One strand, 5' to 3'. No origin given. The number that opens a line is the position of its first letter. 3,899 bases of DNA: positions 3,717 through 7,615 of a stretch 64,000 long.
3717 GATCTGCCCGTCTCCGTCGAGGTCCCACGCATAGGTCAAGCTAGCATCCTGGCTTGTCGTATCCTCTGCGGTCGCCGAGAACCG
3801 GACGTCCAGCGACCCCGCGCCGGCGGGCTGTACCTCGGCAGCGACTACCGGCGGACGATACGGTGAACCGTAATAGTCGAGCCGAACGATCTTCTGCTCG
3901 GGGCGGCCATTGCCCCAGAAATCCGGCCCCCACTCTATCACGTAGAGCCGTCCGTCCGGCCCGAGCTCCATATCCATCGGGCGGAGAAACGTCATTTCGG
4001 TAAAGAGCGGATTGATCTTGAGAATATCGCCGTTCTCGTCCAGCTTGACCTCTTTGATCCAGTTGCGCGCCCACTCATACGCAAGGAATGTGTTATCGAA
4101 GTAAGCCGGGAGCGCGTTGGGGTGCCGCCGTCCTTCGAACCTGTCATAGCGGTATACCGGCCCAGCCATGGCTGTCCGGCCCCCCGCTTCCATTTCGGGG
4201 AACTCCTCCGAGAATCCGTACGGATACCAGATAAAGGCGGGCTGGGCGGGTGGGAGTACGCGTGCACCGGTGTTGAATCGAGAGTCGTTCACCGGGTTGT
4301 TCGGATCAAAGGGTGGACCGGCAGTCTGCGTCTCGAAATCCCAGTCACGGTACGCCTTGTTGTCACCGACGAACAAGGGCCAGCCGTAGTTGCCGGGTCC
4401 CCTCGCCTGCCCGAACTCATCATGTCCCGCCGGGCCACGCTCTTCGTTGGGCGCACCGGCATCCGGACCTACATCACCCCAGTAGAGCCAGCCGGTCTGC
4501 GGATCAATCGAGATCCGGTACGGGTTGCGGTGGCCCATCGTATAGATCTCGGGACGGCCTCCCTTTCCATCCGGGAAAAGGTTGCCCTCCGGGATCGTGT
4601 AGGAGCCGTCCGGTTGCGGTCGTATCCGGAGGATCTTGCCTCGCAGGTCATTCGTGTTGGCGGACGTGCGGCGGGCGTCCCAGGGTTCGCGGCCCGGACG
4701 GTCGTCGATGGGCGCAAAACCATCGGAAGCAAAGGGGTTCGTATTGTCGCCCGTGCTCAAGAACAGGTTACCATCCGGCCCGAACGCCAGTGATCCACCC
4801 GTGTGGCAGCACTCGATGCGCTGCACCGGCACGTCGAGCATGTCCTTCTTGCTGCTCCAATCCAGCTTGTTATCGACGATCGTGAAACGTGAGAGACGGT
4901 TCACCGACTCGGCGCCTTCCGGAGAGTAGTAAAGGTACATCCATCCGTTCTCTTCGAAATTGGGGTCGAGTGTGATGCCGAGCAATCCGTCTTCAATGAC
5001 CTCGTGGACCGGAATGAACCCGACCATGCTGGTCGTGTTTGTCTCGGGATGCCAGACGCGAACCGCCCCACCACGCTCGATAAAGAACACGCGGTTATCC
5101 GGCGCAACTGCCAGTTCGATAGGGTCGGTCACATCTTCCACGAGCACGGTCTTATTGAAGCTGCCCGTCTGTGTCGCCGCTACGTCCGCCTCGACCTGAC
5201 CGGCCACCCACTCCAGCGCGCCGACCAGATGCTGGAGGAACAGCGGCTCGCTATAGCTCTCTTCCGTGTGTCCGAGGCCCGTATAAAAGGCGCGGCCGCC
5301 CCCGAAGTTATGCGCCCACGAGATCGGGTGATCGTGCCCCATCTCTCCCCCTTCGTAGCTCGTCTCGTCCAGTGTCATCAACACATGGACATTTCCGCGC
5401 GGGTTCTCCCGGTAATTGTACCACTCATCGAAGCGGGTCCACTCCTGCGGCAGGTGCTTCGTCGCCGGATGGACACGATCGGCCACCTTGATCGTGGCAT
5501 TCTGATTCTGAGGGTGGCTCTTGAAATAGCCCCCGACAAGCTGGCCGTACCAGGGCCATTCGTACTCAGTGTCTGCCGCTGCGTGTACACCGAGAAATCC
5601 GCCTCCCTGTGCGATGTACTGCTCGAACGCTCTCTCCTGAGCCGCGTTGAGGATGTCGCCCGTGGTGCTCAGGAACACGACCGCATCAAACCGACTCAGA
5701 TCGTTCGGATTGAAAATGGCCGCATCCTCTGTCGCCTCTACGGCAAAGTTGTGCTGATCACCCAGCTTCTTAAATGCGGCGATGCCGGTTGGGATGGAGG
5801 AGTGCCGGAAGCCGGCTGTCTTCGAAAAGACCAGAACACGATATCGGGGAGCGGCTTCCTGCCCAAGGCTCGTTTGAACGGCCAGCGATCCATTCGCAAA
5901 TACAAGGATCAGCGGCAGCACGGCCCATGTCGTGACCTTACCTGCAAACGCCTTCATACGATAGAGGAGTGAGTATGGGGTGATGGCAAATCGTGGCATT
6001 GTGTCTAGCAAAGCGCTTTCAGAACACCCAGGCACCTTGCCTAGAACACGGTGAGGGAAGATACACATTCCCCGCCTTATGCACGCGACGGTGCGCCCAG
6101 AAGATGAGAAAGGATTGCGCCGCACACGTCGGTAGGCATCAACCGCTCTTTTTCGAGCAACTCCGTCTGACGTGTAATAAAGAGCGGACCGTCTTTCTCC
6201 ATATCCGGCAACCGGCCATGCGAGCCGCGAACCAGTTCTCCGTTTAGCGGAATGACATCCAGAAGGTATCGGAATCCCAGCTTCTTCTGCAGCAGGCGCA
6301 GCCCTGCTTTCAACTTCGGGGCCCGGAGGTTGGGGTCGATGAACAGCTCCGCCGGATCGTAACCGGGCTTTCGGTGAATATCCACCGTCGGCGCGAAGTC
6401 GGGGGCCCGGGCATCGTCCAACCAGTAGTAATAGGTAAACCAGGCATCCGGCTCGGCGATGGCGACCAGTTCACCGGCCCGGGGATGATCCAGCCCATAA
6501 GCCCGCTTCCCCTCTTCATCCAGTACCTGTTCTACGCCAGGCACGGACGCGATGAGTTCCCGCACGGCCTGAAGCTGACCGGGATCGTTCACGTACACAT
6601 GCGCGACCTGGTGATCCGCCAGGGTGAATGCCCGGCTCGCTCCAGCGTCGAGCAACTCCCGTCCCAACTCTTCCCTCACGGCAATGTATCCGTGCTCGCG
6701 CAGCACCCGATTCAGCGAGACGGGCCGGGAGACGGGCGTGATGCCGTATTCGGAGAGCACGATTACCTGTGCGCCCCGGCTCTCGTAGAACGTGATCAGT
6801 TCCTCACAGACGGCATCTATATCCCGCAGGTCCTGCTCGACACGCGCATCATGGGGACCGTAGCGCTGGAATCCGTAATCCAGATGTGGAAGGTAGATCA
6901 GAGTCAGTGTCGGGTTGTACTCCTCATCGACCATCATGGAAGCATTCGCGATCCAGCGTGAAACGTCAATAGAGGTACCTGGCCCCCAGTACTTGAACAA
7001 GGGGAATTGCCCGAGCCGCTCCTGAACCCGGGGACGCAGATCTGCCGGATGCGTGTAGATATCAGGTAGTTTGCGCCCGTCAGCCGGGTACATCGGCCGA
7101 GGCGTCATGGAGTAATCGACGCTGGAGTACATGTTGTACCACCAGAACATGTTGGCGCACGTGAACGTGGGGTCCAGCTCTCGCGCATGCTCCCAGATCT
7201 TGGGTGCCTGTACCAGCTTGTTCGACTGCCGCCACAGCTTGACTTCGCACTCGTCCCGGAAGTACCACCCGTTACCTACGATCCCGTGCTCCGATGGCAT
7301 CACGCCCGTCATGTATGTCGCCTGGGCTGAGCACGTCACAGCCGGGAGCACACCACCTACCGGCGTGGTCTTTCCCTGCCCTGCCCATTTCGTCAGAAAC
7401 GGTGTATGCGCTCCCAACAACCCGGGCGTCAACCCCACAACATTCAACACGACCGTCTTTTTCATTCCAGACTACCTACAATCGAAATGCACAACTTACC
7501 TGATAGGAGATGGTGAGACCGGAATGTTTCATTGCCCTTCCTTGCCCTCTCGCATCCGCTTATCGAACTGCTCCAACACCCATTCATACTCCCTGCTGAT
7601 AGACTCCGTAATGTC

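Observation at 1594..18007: The ebo cluster is sandwiched between two paralogous exported ThuA / PQQ-type dehydrogenase loci with a dedicated cytochrome c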

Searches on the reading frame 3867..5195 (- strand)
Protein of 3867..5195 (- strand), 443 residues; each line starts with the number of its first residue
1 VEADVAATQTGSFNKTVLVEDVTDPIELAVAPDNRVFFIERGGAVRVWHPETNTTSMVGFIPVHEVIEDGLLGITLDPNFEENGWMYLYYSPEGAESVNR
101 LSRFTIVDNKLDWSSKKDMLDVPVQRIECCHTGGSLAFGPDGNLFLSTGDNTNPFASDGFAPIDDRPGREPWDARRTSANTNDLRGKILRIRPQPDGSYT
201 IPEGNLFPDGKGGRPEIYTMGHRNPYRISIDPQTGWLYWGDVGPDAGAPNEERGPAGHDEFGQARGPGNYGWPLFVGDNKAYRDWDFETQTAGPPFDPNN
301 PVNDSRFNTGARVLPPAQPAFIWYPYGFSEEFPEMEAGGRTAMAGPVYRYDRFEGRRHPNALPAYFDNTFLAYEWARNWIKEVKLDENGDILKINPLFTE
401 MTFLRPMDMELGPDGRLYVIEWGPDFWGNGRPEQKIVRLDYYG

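Call 63: search_solved_structures(query=window:3867-5195:-, max_evalue=0.001, show_alignments=4)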
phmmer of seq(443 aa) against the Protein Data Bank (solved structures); distinct sequences matched with E-value up to 0.001: 13.
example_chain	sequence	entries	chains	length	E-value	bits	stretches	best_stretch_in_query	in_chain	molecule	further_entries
2ism_A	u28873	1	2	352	3.8e-26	95.1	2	180-285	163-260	Putative oxidoreductase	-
5min_A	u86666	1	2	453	4.6e-19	71.7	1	6-282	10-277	Quinoprotein glucose dehydrogenase B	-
1c9u_A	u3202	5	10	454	5.1e-19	71.6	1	6-282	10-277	SOLUBLE QUINOPROTEIN GLUCOSE DEHYDROGENASE | PROTEIN (SOLUBLE QUINOPROTEIN GLUCOSE DEHYDROGENASE) | Quinoprotein glucose dehydrogenase B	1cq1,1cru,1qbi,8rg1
8re0_A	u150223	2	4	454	5.1e-19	71.6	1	6-282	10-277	Quinoprotein glucose dehydrogenase B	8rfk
3a9g_A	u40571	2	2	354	1.2e-18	70.4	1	15-278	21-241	Putative uncharacterized protein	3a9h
2g8s_A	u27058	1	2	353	2.5e-13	52.8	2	12-157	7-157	Glucose/sorbosone dehydrogenases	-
7cdy_A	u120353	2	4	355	3e-13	52.5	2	175-275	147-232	glucose dehydrogenase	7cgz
7pgm_A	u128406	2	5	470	5.4e-08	35.2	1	33-232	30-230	Hedgehog-interacting protein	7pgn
2wfx_B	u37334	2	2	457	5.7e-08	35.1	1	33-232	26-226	HEDGEHOG-INTERACTING PROTEIN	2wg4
2wft_A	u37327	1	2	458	5.8e-08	35.1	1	33-232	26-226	HEDGEHOG-INTERACTING PROTEIN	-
2wg3_C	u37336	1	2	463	6e-08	35.1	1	33-232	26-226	HEDGEHOG-INTERACTING PROTEIN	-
3ho3_A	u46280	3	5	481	6.4e-08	35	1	33-232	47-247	Hedgehog-interacting protein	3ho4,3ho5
3das_A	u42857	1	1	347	3.2e-07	32.7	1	25-273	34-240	Putative oxidoreductase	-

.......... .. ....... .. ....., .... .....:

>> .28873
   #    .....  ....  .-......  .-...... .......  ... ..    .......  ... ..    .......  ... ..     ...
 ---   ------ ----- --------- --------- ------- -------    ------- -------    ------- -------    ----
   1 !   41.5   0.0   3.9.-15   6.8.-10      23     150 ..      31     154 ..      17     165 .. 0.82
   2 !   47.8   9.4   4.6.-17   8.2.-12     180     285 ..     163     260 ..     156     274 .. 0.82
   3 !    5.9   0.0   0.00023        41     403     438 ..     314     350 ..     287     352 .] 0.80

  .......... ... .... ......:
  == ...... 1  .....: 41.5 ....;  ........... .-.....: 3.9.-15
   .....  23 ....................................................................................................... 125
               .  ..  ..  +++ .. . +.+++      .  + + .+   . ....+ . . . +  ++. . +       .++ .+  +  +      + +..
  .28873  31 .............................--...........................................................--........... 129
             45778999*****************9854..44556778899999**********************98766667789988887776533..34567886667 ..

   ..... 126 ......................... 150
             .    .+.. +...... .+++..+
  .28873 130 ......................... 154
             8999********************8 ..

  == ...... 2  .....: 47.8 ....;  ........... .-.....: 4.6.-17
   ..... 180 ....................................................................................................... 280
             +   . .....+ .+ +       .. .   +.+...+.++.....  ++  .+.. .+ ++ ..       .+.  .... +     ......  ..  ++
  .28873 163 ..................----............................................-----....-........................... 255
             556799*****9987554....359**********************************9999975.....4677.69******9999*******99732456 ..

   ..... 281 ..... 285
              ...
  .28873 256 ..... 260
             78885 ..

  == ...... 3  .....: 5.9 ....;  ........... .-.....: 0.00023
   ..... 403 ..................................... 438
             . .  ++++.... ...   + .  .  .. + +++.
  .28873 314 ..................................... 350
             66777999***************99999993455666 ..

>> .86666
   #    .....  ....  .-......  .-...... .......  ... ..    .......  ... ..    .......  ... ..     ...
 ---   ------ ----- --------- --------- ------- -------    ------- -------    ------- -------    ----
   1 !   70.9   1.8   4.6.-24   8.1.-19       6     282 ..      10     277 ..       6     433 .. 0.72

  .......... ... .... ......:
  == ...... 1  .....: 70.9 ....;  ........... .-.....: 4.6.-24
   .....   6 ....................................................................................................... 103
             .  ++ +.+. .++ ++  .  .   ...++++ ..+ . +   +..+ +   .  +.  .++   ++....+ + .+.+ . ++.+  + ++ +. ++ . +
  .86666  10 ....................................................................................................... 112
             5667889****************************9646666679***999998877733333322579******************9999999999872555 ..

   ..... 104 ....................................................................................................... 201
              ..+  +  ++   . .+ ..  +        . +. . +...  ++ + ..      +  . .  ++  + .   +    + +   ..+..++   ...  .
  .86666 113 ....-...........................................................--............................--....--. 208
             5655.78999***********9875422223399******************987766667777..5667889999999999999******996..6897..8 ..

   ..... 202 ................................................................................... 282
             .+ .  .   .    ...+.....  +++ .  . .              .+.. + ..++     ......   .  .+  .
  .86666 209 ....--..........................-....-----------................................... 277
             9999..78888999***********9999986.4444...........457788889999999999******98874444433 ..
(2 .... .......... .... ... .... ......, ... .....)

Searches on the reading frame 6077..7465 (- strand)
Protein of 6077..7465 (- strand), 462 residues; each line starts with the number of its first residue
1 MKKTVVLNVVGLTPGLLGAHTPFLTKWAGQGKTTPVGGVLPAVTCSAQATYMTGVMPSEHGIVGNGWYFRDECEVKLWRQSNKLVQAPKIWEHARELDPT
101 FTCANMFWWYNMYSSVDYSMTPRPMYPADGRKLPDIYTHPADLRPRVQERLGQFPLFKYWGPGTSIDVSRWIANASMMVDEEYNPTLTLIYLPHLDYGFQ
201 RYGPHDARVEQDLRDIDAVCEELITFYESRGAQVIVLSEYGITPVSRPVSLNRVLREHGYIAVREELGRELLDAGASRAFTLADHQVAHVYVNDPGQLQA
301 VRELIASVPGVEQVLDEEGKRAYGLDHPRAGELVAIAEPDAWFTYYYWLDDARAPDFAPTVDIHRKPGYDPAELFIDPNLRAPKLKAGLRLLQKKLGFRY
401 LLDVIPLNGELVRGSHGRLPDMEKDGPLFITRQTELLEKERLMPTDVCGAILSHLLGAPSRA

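Call 3: search_protein_families(library=pfam, proteins=[window:6077-7465:-], max_evalue=0.001)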
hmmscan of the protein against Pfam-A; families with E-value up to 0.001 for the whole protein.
window:6077-7465:- (462 aa): 1 family
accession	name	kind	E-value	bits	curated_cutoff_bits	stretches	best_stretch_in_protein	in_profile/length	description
PF01663.27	Phosphodiest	-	6e-61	207.4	23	1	4-370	1-342/342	Type I phosphodiesterase / nucleotide pyrophosphatase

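Call 5: search_protein_families(library=ncbifam, proteins=[window:6077-7465:-], max_evalue=0.001)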
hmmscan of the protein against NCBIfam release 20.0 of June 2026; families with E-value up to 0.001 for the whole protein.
window:6077-7465:- (462 aa): 1 family
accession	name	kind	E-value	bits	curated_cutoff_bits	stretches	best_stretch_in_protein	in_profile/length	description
TIGR02335.1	hydr_PhnA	equivalog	6.1e-12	45.3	407.55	2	165-338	169-340/408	phosphonoacetate hydrolase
